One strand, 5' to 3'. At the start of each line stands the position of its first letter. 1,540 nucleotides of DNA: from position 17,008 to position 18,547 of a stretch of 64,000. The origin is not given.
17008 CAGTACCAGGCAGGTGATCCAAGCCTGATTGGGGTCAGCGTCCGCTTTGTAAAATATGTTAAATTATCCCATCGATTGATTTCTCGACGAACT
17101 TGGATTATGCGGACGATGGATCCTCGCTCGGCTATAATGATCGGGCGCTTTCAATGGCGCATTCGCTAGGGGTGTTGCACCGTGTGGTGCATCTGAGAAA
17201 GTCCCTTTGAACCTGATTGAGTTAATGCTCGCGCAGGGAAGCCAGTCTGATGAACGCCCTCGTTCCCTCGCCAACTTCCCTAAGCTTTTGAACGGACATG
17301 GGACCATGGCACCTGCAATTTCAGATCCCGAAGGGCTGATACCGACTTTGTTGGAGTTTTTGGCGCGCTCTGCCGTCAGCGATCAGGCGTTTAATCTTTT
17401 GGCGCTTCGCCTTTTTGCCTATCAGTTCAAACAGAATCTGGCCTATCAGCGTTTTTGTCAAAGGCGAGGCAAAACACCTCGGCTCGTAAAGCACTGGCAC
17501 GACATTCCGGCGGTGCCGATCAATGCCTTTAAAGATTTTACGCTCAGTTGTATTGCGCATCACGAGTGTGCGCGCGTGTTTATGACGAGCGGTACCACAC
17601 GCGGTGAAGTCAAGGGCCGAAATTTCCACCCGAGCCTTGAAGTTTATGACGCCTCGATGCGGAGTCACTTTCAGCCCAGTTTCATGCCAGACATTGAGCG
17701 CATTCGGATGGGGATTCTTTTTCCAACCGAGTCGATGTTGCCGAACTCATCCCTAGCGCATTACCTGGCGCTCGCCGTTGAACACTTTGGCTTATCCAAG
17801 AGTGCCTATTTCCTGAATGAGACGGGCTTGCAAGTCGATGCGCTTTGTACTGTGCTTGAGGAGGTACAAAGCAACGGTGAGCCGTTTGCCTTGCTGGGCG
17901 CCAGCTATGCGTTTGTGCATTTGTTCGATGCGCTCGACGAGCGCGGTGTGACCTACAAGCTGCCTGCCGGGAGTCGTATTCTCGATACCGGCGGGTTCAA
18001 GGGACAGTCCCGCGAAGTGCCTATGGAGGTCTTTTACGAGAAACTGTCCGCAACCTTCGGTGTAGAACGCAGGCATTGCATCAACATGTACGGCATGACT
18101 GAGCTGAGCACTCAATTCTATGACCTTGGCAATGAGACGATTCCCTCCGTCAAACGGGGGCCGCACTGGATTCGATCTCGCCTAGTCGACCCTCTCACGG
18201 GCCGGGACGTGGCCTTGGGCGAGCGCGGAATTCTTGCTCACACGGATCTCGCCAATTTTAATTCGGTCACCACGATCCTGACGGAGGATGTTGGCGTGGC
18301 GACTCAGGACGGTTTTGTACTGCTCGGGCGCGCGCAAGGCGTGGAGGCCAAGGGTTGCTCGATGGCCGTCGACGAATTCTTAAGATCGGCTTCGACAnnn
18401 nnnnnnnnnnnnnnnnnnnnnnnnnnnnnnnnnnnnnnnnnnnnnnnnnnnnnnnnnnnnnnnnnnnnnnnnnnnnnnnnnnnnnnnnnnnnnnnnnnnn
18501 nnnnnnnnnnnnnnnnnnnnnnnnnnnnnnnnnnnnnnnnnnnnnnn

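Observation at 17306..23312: Candidate undescribed thiamine-precursor salvage pathway: LuxE-like synthetase + LuxC-like reductase + SDR under TPP control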

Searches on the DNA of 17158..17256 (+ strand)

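Call 41: build_rna_model(alignment_id=A3)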
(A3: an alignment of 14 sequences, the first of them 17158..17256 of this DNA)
Model R1 built from alignment A3 (14 sequences, 109 columns); structure: RNAalifold consensus.
model positions 103; base pairs 25; branch points 1; effective number of sequences 1.17; information 0.59 bits per position. Calibrated on 0.2 Mb of random sequence (short: E-values are rough).
structure used (alignment columns):
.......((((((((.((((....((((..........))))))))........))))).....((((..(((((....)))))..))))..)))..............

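Call 42: search_with_rna_model(model_id=R1, sources=[window, L001, L004, L006, L007, L008, L009, L010, L011, L012, L013, L014, L015, L016, L017, L018, L019, L020, L022, L023, L024, L025, L026, L027, L028, L031, L032, L033, L035, L036, L037, L038, L039, L040, L041, L042, L043, L045, L046, L047, L048, L049, L050, L051, L052, L053, L054, L055, L056, L057, L058, L059, L060, L061, L062, L063, L064, L065, L066, L067, L068, L069, L070, L071, L072, L073, L074, L075, L077, L078, L079, L080], max_evalue=1, make_alignment=true)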
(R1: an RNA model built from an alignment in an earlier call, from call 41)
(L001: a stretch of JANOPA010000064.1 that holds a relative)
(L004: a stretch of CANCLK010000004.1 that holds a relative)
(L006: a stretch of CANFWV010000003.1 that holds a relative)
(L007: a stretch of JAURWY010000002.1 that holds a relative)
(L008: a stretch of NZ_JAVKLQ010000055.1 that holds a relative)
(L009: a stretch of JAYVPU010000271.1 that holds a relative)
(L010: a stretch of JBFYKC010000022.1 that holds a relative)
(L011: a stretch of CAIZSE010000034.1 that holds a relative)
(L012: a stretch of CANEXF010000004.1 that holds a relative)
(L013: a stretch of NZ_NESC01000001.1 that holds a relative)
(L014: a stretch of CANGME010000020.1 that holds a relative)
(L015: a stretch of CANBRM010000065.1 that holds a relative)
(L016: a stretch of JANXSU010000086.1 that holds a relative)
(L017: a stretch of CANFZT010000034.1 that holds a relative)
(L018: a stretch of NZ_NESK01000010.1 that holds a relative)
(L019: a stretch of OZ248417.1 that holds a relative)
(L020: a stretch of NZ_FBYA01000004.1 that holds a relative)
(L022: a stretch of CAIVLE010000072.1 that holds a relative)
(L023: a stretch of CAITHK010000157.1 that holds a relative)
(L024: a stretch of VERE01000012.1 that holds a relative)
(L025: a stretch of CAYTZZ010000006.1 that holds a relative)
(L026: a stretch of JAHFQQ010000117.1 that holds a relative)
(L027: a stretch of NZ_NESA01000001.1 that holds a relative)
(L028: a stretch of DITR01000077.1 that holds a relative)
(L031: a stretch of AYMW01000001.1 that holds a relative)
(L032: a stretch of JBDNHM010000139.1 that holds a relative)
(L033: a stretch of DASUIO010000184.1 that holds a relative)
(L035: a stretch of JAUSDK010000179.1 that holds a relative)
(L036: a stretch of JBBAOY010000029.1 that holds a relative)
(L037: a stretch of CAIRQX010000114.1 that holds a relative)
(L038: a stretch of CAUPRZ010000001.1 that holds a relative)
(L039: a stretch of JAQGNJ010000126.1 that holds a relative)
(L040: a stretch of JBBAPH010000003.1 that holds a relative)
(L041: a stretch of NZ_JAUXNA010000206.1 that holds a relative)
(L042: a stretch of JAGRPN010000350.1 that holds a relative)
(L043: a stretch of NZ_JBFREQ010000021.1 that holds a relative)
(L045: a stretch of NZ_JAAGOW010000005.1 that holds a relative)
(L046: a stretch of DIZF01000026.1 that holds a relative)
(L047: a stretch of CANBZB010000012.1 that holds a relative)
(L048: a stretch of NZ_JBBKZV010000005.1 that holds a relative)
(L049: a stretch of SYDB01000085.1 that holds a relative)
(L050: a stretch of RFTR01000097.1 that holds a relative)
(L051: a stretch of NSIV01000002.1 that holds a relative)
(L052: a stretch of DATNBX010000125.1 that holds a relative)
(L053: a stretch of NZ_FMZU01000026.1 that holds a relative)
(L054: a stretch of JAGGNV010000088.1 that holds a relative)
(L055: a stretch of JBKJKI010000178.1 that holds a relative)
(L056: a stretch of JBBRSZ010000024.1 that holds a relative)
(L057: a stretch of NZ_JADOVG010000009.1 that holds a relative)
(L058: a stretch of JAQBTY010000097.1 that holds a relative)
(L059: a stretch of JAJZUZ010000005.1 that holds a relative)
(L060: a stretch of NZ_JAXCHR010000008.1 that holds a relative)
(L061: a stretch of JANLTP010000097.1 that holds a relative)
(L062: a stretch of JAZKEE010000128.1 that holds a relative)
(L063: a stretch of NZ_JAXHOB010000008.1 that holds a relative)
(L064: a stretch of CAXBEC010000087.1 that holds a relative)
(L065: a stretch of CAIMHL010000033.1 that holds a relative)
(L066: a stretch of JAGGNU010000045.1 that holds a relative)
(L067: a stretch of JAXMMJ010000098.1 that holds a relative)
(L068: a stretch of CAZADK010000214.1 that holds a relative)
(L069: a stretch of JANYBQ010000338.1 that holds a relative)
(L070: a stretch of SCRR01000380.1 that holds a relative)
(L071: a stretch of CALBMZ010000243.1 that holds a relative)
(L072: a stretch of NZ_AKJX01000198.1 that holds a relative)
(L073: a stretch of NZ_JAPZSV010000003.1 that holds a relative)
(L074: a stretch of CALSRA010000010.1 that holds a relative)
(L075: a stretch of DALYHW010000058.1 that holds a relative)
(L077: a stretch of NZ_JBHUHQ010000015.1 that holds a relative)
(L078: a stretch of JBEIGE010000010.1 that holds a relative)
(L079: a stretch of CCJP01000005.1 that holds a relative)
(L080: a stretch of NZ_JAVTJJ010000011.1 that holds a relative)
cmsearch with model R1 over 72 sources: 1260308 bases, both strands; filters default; matches with E-value up to 1: 59.
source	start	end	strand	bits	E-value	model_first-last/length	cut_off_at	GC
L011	8731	8833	+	116.8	4.4e-32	1-103/103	no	0.54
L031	8736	8838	+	116.1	7.3e-32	1-103/103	no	0.53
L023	8746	8848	+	116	8.1e-32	1-103/103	no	0.53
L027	8746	8848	+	116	8.1e-32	1-103/103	no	0.53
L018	7464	7566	+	115.4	1.2e-31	1-103/103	no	0.54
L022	2737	2839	+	115.3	1.3e-31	1-103/103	no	0.52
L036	8746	8850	+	113.5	4.7e-31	1-103/103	no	0.53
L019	8673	8775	+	112.6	8.6e-31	1-103/103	no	0.54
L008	7465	7567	+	111.9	1.4e-30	1-103/103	no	0.53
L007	8740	8844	+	111.9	1.4e-30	1-103/103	no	0.52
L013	8740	8842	+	111.7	1.6e-30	1-103/103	no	0.57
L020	7474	7576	+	110.5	3.7e-30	1-103/103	no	0.58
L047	8743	8847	+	110.4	3.9e-30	1-103/103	no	0.51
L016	8740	8842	+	109.9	5.9e-30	1-103/103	no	0.49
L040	8717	8823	+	109.3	8.5e-30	1-103/103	no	0.51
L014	8740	8842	+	108.9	1.1e-29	1-103/103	no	0.5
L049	2061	2165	+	108.1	2e-29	1-103/103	no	0.54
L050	748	852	+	108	2.1e-29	1-103/103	no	0.52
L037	8750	8854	+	107.5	3.1e-29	1-103/103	no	0.53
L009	8739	8842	+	107.4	3.2e-29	1-103/103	no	0.47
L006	8699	8803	+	107.1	4.1e-29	1-103/103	no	0.53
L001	8747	8845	+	105.3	1.4e-28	1-103/103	no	0.52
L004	8741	8845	+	103.6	4.7e-28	1-103/103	no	0.5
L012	8731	8840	+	96.9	5.2e-26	1-103/103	no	0.49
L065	316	418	+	92.8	8.9e-25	1-103/103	no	0.51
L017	3295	3436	+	82.2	1.4e-21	1-103/103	no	0.56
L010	8694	8835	+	81.4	2.6e-21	1-103/103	no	0.55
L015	8690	8841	+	69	1.5e-17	1-103/103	no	0.52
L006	15673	15770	+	38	3.9e-08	1-103/103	no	0.55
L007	15707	15804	+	35.5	2.3e-07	1-103/103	no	0.55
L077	4303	4405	+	31.9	2.9e-06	1-103/103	no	0.46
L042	7835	7928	+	26.3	0.00014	1-103/103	no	0.63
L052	3480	3577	+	24.1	0.00067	1-103/103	no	0.62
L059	8718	8826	+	23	0.0014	1-103/103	no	0.59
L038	8723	8830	+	22.3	0.0024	1-103/103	no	0.56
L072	8742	8833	+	22.2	0.0025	1-103/103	no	0.63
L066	4636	4729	+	22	0.0028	1-103/103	no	0.56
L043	8727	8820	+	21.3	0.0047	1-103/103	no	0.57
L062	7307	7398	+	21.3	0.0047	1-103/103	no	0.61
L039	7891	7984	+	20.9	0.0063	1-103/103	no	0.59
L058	5619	5732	+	20.8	0.0065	1-103/103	no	0.6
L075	4120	4231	+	20.2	0.01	1-103/103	no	0.56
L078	8718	8832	+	19.9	0.013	1-103/103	no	0.57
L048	8739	8832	+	19.8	0.013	1-103/103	no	0.56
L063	8729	8822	+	19.7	0.014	1-103/103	no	0.62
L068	179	274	+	19.7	0.014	1-103/103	no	0.57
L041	1878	1993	+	19.1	0.021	1-103/103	no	0.6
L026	2349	2464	+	19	0.023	1-103/103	no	0.59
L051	8666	8780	+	18.9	0.024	1-103/103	no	0.61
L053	8569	8664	+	18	0.047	1-103/103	no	0.59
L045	8568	8661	+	17.7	0.058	1-103/103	no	0.6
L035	450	565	+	17.4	0.072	1-103/103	no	0.62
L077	8685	8808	+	16.9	0.099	1-103/103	no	0.4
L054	8569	8664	+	16.9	0.1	1-103/103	no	0.58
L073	8725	8845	+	16.4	0.15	1-103/103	no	0.6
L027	9979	10105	-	16.2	0.17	1-103/103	no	0.62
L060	8704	8818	+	15.1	0.36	1-103/103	no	0.61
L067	8708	8829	+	13.9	0.81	1-103/103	no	0.58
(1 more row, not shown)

Alignment A4: 59 matches aligned to the model, 260 columns, each read 5' to 3' on its own strand. Consensus structure (alignment columns), stored with it:
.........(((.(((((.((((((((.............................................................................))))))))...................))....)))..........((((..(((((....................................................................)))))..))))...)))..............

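Call 43: build_rna_model(alignment_id=A4)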
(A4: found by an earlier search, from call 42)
Model R2 built from alignment A4 (59 sequences, 260 columns); structure: stored with the alignment.
model positions 96; base pairs 25; branch points 1; effective number of sequences 2.5; information 0.596 bits per position. Calibrated on 0.2 Mb of random sequence (short: E-values are rough).
structure used (alignment columns):
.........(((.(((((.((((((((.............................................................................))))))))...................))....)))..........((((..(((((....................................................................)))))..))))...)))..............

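Call 44: search_with_rna_model(model_id=R2, sources=[window, L001, L004, L006, L007, L008, L009, L010, L011, L012, L013, L014, L015, L016, L017, L018, L019, L020, L022, L023, L024, L025, L026, L027, L028, L031, L032, L033, L035, L036, L037, L038, L039, L040, L041, L042, L043, L045, L046, L047, L048, L049, L050, L051, L052, L053, L054, L055, L056, L057, L058, L059, L060, L061, L062, L063, L064, L065, L066, L067, L068, L069, L070, L071, L072, L073, L074, L075, L077, L078, L079, L080], max_evalue=1)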
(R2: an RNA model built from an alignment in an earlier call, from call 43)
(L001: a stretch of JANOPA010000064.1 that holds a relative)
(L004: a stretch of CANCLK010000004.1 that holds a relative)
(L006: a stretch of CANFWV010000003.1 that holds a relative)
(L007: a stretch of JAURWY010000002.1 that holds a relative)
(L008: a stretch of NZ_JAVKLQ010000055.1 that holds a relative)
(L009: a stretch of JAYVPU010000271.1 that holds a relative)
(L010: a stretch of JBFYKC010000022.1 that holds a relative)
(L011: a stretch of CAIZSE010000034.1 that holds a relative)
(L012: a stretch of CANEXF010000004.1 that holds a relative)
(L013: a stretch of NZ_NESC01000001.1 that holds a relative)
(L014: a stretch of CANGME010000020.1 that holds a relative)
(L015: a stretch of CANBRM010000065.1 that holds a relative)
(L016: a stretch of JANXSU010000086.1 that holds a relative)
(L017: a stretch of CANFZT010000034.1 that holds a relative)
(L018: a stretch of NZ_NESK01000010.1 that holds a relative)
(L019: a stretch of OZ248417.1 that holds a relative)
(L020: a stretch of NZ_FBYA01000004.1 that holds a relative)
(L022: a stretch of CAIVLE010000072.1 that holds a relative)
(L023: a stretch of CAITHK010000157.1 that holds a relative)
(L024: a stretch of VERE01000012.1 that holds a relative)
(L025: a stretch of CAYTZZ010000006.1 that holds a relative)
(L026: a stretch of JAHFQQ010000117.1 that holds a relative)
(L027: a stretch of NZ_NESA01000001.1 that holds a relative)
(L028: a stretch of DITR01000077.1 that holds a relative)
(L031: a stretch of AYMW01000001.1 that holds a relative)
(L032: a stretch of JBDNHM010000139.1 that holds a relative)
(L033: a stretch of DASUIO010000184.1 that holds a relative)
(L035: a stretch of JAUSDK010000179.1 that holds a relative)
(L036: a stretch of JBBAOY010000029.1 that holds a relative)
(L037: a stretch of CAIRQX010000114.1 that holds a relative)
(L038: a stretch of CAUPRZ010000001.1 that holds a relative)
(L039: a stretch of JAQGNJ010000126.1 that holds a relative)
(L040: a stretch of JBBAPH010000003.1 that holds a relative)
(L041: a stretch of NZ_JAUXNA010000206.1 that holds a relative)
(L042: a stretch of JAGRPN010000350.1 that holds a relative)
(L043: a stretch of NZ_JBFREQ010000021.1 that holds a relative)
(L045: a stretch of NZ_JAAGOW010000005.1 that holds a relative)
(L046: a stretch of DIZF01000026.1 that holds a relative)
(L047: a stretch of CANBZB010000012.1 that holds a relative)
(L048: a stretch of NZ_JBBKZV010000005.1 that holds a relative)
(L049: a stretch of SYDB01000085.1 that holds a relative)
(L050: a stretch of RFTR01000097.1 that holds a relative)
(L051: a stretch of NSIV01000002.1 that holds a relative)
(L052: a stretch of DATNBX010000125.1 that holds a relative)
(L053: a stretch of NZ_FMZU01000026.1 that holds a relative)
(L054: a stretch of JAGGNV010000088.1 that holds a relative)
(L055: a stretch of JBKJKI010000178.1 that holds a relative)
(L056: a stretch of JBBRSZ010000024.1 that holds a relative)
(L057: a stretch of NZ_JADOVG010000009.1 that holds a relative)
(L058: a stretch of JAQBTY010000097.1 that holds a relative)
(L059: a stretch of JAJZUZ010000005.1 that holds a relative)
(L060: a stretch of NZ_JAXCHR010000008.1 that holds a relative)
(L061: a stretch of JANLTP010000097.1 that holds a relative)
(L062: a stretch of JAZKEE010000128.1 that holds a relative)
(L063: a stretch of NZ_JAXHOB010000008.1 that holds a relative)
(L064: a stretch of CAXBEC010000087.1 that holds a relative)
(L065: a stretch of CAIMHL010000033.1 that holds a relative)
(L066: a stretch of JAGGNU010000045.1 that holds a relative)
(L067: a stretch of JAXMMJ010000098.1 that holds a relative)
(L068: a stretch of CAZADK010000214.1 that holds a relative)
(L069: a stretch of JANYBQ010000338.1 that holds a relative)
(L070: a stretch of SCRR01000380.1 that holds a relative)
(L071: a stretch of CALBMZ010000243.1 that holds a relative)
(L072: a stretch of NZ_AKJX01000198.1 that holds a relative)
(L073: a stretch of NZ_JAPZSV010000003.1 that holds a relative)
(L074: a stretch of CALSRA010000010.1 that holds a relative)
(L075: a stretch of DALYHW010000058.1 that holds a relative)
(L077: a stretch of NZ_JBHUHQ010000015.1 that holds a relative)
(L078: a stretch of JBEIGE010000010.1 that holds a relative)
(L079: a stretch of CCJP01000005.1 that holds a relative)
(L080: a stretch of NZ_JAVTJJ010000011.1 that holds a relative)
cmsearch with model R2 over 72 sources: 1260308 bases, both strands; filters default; matches with E-value up to 1: 74.
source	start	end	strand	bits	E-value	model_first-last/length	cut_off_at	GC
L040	8717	8823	+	94.5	9e-24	1-96/96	no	0.51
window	17158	17256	+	92.5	3.4e-23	1-96/96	no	0.54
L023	8746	8848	+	92.3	3.8e-23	1-96/96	no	0.53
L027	8746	8848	+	92.3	3.8e-23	1-96/96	no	0.53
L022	2737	2839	+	92.1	4.5e-23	1-96/96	no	0.52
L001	8747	8845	+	91.8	5.3e-23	1-96/96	no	0.52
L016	8740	8842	+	91.8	5.5e-23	1-96/96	no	0.49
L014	8740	8842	+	91.8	5.5e-23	1-96/96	no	0.5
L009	8739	8842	+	91.7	5.8e-23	1-96/96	no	0.47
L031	8736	8838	+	91.5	6.6e-23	1-96/96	no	0.53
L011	8731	8833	+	91.2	8.1e-23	1-96/96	no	0.54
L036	8746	8850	+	91.2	8.1e-23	1-96/96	no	0.53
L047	8743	8847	+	91.1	8.5e-23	1-96/96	no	0.51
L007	8740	8844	+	90.8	1.1e-22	1-96/96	no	0.52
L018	7464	7566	+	90.1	1.6e-22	1-96/96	no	0.54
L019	8673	8775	+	89.5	2.6e-22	1-96/96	no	0.54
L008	7465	7567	+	89.1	3.2e-22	1-96/96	no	0.53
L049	2061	2165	+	88.6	4.6e-22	1-96/96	no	0.54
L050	748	852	+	88.5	5e-22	1-96/96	no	0.52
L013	8740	8842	+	88.4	5.2e-22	1-96/96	no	0.57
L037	8750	8854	+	88.3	5.4e-22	1-96/96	no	0.53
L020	7474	7576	+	86.2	2.2e-21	1-96/96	no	0.58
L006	8699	8803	+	85.9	2.7e-21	1-96/96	no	0.53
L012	8731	8840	+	85.7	3.1e-21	1-96/96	no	0.49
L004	8741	8845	+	82.6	2.4e-20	1-96/96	no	0.5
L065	316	418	+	77.6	6.5e-19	1-96/96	no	0.51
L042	7835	7928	+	72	2.7e-17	1-96/96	no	0.63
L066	4636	4729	+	67.7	4.5e-16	1-96/96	no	0.56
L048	8739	8832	+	67.6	4.8e-16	1-96/96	no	0.56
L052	3480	3577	+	67.2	6.4e-16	1-96/96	no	0.62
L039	7891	7984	+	66.2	1.2e-15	1-96/96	no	0.59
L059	8718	8826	+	65.9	1.5e-15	1-96/96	no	0.59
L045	8568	8661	+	65.7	1.7e-15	1-96/96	no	0.6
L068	180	273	+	65.6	1.8e-15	1-96/96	no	0.57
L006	15673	15770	+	65.6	1.9e-15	1-96/96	no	0.55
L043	8727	8820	+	65.4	2.1e-15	1-96/96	no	0.57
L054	8570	8663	+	65.2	2.4e-15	1-96/96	no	0.57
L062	7307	7398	+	64.5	3.7e-15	1-96/96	no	0.61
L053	8570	8663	+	64.2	4.5e-15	1-96/96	no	0.59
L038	8723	8830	+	63.8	5.9e-15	1-96/96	no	0.56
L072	8742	8833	+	63.6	6.8e-15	1-96/96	no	0.63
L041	1878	1993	+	63.6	7.1e-15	1-96/96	no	0.6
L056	7896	7987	+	63.3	8.6e-15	1-96/96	no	0.6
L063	8730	8821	+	63.1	9.9e-15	1-96/96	no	0.61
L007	15707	15804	+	62.7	1.2e-14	1-96/96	no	0.55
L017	3295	3436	+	61.4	2.9e-14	1-96/96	no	0.56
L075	4120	4231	+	60.9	4.1e-14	1-96/96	no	0.56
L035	450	565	+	60.8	4.4e-14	1-96/96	no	0.62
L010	8694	8835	+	60.4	5.6e-14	1-96/96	no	0.55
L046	7882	7976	+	60.3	6e-14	1-96/96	no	0.62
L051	8666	8780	+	58.3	2.2e-13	1-96/96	no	0.61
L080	2831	2921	+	58.2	2.4e-13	1-96/96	no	0.63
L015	8690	8841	+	57.5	3.9e-13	1-96/96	no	0.52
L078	8718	8832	+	56.3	8.8e-13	1-96/96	no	0.57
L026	2349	2464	+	56.3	8.8e-13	1-96/96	no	0.59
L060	8703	8818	+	55.4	1.5e-12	1-96/96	no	0.61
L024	8761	8873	+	54.7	2.4e-12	1-96/96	no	0.6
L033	2275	2390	+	54.7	2.5e-12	1-96/96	no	0.58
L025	8761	8873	+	54.7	2.6e-12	1-96/96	no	0.61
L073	8725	8845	+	53.1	7.4e-12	1-96/96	no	0.6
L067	8708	8829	+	51.6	1.9e-11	1-96/96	no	0.58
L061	8710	8823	+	49.7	7e-11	1-96/96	no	0.54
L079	8704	8818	+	49.3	8.9e-11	1-96/96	no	0.6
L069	2228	2329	+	48.9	1.1e-10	1-96/96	no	0.56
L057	8684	8799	+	45.3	1.2e-09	1-96/96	no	0.58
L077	4305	4405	+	42.5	7.8e-09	1-96/96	no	0.46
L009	8431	8535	+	40.4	3.2e-08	1-96/96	no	0.66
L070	1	86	+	34.8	1.3e-06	25-96/96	5'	0.55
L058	5618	5732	+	34.2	1.9e-06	1-96/96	no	0.6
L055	1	83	+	33.7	2.6e-06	24-96/96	5'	0.57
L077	8742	8808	+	27.3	0.00018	1-96/96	no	0.4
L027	9979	10105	-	23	0.0033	1-96/96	no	0.62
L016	8613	8712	+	20.6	0.015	1-96/96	no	0.61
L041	239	297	+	14.8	0.71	1-96/96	no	0.66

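Call 60: search_with_rna_model(model_id=R2, sources=[L082, L083, L084, L085, L086, L087], max_evalue=1)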
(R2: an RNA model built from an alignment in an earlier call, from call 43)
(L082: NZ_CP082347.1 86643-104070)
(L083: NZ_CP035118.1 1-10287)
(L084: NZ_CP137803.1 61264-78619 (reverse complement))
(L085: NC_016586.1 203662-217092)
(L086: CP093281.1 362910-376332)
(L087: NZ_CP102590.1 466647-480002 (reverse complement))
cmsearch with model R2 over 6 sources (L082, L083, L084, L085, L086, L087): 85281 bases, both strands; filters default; matches with E-value up to 1: 7.
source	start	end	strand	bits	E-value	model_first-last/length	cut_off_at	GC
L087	2564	2672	+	42.1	7.1e-10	1-96/96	no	0.43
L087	2773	2860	+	37.9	1.1e-08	1-96/96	no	0.43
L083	1390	1497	+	37.6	1.4e-08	1-96/96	no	0.45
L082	6685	6812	+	35.8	4.5e-08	1-96/96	no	0.62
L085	4622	4753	+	35.2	6.8e-08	1-96/96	no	0.7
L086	4688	4815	+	33.5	2.1e-07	1-96/96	no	0.62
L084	6703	6769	+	25.7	3.7e-05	1-96/96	no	0.45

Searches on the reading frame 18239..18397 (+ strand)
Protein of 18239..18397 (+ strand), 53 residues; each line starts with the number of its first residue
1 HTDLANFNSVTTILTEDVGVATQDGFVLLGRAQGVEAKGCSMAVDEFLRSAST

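Call 33: search_solved_structures(query=window:18239-18397:+, max_evalue=10, show_alignments=3)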
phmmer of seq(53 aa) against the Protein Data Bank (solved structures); distinct sequences matched with E-value up to 10: 1.
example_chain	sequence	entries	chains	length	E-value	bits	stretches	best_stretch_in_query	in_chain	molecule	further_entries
5t13_A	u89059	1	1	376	0.96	13.3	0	19-47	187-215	Cyanuric acid amidohydrolase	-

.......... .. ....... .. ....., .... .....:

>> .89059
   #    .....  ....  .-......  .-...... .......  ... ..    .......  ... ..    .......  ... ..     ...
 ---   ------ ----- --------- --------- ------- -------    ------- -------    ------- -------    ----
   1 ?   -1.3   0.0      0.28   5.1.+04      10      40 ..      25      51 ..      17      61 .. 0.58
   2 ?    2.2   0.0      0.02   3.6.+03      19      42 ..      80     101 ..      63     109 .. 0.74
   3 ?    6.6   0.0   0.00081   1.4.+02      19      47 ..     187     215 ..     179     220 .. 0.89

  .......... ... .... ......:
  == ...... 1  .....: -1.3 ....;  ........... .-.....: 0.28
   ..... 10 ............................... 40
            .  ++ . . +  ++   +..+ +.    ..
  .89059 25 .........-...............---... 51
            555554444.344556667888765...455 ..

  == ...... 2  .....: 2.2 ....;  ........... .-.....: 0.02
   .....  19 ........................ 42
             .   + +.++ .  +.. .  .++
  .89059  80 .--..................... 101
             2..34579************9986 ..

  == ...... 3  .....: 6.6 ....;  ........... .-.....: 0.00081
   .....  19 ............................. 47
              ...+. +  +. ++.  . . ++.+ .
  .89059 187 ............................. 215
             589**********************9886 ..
